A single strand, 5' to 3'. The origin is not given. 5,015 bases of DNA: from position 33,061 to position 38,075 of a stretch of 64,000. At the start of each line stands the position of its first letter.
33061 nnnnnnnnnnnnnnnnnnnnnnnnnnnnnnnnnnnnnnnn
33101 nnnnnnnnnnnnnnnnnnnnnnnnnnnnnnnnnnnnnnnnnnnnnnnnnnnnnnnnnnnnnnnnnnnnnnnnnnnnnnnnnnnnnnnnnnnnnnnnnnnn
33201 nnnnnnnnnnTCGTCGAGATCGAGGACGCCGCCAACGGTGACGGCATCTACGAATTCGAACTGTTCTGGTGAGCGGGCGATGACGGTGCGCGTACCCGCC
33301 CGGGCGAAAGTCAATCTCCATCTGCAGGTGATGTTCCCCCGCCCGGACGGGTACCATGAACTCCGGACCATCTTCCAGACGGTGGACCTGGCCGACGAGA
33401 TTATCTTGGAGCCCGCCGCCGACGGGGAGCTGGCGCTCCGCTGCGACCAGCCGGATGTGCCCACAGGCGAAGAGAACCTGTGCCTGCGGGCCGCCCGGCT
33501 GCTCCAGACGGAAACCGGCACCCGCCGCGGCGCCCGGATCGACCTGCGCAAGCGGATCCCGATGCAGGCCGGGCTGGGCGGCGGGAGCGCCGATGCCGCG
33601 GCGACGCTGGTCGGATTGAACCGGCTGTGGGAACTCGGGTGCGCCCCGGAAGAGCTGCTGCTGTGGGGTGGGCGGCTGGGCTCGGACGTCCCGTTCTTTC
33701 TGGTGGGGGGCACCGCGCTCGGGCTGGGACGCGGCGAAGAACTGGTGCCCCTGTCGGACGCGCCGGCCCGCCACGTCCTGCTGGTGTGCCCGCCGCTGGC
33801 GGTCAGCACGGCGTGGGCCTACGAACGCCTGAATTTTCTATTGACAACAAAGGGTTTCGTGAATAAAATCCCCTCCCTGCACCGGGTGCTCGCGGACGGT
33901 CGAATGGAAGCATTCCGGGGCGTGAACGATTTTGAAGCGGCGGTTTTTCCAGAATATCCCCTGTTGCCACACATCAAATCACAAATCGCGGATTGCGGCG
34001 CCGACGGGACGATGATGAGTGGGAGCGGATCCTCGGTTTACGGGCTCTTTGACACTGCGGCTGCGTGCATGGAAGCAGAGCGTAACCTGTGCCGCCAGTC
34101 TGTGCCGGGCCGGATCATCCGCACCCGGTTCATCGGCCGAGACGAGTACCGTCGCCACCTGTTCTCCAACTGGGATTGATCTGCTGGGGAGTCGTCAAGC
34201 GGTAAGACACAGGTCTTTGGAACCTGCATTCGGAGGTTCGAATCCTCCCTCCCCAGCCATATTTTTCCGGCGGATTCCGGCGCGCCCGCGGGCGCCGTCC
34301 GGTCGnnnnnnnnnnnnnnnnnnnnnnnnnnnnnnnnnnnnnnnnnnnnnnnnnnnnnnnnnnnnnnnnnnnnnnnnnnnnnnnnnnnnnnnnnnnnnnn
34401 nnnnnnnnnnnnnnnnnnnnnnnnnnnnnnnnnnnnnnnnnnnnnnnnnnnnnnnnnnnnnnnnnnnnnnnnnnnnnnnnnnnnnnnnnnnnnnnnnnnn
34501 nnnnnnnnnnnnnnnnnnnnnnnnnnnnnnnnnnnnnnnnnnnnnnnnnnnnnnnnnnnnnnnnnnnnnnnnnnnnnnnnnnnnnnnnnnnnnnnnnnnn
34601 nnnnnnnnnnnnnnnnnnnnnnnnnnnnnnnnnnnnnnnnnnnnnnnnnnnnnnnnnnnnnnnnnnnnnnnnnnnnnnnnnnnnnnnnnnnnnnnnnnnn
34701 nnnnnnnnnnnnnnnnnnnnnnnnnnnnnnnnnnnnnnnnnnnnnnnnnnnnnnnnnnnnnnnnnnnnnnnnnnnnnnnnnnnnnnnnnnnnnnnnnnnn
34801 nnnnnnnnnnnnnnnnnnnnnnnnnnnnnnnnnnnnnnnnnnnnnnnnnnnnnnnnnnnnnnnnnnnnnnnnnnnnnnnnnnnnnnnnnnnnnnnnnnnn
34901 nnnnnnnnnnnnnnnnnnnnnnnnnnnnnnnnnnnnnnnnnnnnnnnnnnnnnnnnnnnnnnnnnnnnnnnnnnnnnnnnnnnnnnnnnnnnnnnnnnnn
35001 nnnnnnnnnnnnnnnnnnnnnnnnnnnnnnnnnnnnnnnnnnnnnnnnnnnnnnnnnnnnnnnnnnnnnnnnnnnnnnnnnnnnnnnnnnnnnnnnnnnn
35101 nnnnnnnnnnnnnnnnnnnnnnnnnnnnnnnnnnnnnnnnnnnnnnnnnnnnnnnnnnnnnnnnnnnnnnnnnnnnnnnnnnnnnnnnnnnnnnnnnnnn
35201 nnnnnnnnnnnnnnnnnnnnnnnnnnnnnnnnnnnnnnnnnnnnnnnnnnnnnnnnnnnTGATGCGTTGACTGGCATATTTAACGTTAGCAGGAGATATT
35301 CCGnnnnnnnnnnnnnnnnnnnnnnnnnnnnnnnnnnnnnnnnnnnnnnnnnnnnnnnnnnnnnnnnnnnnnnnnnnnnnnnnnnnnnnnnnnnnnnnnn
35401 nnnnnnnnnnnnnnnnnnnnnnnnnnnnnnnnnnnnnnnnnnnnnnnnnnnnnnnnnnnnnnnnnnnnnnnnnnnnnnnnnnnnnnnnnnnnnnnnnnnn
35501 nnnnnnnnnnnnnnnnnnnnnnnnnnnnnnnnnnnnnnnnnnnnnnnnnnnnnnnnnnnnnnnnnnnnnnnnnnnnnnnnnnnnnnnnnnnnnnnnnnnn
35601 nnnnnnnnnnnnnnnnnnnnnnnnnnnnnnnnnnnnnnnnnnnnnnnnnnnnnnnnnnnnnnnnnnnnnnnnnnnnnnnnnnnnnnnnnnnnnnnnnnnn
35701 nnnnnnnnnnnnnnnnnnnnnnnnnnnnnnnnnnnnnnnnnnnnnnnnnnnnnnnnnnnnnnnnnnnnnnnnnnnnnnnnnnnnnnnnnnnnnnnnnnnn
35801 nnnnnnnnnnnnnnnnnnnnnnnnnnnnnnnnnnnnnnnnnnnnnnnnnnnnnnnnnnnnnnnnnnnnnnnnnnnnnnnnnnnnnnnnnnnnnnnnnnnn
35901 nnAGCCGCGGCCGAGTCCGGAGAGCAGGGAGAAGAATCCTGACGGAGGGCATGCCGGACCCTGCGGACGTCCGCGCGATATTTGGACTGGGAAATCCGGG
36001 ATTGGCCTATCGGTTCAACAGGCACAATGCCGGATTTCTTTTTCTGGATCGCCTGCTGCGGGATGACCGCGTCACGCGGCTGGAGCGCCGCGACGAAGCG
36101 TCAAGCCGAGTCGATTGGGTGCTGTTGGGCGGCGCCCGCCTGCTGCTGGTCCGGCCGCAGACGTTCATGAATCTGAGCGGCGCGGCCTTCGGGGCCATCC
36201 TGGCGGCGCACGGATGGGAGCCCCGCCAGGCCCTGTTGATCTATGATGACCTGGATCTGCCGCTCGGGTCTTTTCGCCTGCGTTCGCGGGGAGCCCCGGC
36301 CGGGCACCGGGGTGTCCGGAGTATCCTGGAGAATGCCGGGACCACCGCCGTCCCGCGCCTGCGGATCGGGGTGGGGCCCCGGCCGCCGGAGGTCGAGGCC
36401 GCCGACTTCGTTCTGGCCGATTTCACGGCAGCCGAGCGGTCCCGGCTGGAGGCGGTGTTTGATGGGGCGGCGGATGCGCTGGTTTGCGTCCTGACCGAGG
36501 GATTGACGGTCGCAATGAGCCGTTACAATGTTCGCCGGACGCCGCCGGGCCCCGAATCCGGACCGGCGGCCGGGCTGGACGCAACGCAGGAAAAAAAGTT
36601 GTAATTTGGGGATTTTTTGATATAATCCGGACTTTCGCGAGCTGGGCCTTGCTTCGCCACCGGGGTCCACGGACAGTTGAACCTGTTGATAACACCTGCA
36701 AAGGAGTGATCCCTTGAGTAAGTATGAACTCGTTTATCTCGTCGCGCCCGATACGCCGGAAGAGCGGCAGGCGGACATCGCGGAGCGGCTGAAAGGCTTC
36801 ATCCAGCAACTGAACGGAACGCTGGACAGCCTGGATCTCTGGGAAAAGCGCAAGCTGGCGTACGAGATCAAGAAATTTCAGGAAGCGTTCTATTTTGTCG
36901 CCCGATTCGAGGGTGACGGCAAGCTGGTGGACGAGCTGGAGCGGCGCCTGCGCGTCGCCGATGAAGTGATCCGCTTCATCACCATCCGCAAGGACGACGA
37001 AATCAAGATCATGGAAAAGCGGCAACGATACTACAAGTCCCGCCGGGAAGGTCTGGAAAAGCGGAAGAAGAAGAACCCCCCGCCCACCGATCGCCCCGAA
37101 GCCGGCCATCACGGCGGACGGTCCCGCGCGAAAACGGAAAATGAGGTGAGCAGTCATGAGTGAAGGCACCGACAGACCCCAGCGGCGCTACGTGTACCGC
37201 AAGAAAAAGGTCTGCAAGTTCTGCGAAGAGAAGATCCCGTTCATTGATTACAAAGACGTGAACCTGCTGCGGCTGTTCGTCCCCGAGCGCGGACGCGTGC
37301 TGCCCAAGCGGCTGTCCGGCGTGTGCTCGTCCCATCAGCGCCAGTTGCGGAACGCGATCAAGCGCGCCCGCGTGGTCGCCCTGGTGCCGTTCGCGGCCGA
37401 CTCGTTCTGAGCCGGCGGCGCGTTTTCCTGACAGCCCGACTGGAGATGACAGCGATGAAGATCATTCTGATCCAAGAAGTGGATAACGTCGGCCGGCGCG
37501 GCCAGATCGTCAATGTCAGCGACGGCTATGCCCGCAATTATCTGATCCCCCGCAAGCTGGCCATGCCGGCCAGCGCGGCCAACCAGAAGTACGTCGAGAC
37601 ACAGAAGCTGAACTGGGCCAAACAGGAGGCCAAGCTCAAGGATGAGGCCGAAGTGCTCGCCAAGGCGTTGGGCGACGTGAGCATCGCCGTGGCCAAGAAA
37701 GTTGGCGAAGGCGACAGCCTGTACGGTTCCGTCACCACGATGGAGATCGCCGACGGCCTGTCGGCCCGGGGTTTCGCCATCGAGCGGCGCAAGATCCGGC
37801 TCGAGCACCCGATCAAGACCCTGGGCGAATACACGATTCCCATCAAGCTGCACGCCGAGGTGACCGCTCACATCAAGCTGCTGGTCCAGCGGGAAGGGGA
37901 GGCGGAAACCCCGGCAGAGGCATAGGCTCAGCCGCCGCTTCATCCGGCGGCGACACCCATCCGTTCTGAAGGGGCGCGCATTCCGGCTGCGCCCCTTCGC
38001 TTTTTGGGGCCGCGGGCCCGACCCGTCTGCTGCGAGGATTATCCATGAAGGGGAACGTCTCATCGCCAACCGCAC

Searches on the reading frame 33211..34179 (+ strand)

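Call 54: search_protein_families(library=ncbifam, proteins=[window:33211-34179:+], max_evalue=0.00001)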
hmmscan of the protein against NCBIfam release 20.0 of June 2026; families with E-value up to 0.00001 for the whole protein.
window:33211-34179:+ (322 aa): 9 families
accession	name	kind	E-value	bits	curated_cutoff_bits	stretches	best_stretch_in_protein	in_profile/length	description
TIGR00154.1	ispE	equivalog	4.5e-66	223.4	138.7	1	24-285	1-263/294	4-(cytidine 5'-diphospho)-2-C-methyl-D-erythritol kinase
NF002870.0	PRK03188.1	equivalog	2.3e-62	210.4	286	1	21-298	6-288/310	4-(cytidine 5'-diphospho)-2-C-methyl-D-erythritol kinase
NF011202.0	PRK14608.1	equivalog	2.3e-53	181.4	204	1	22-296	6-281/294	4-(cytidine 5'-diphospho)-2-C-methyl-D-erythritol kinase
NF011205.0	PRK14611.1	equivalog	1.4e-40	139.5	364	1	28-280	4-252/275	4-(cytidine 5'-diphospho)-2-C-methyl-D-erythritol kinase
NF011207.0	PRK14613.1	equivalog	1.2e-32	113.3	359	2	106-293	92-283/297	4-(cytidine 5'-diphospho)-2-C-methyl-D-erythritol kinase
NF003216.0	PRK04181.1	equivalog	1.4e-25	90.6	191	1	30-277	5-251/257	4-(cytidine 5'-diphospho)-2-C-methyl-D-erythritol kinase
NF002288.1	PRK01212.1-4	equivalog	4.4e-14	52.2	194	1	60-290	25-275/303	homoserine kinase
TIGR00191.1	thrB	equivalog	4.9e-11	42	168.25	1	73-205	43-183/304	homoserine kinase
NF004568.0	PRK05905.1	equivalog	1.1e-09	38.4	321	1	28-276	6-252/261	4-(cytidine 5'-diphospho)-2-C-methyl-D-erythritol kinase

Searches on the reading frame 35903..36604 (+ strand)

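Call 54: search_protein_families(library=ncbifam, proteins=[window:35903-36604:+], max_evalue=0.00001)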
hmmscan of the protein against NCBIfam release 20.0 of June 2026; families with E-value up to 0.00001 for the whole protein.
window:35903-36604:+ (233 aa): 1 family
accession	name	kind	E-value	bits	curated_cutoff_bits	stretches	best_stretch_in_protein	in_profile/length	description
TIGR00447.2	pth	equivalog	1.1e-44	152.3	100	1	25-193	2-169/172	aminoacyl-tRNA hydrolase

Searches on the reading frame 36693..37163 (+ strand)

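Call 54: search_protein_families(library=ncbifam, proteins=[window:36693-37163:+], max_evalue=0.00001)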
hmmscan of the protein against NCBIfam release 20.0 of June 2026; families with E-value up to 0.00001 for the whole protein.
window:36693-37163:+ (156 aa): 1 family
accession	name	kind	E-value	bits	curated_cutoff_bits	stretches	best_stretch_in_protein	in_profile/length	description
TIGR00166.1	S6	equivalog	1.7e-24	85.8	42.9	1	9-101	2-94/95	30S ribosomal protein S6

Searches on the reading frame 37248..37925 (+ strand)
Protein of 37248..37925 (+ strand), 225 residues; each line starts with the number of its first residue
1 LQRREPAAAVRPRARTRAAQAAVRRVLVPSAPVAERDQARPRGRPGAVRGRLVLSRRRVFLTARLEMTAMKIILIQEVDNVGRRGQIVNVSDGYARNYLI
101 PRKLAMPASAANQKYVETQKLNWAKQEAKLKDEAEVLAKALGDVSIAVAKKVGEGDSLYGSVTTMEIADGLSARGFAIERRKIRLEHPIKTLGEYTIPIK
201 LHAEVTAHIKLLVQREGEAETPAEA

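Call 54: search_protein_families(library=ncbifam, proteins=[window:37248-37925:+], max_evalue=0.00001)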
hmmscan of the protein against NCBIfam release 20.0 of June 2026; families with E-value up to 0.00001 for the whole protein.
window:37248-37925:+ (225 aa): 2 families
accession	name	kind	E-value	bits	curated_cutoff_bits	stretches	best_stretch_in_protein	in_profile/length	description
TIGR00158.1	L9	equivalog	4.6e-41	140.7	58.6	1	70-216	1-148/148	50S ribosomal protein L9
NF011110.0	PRK14538.1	equivalog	7.6e-21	73.9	707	1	67-213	686-832/838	putative bifunctional signaling protein/50S ribosomal protein L9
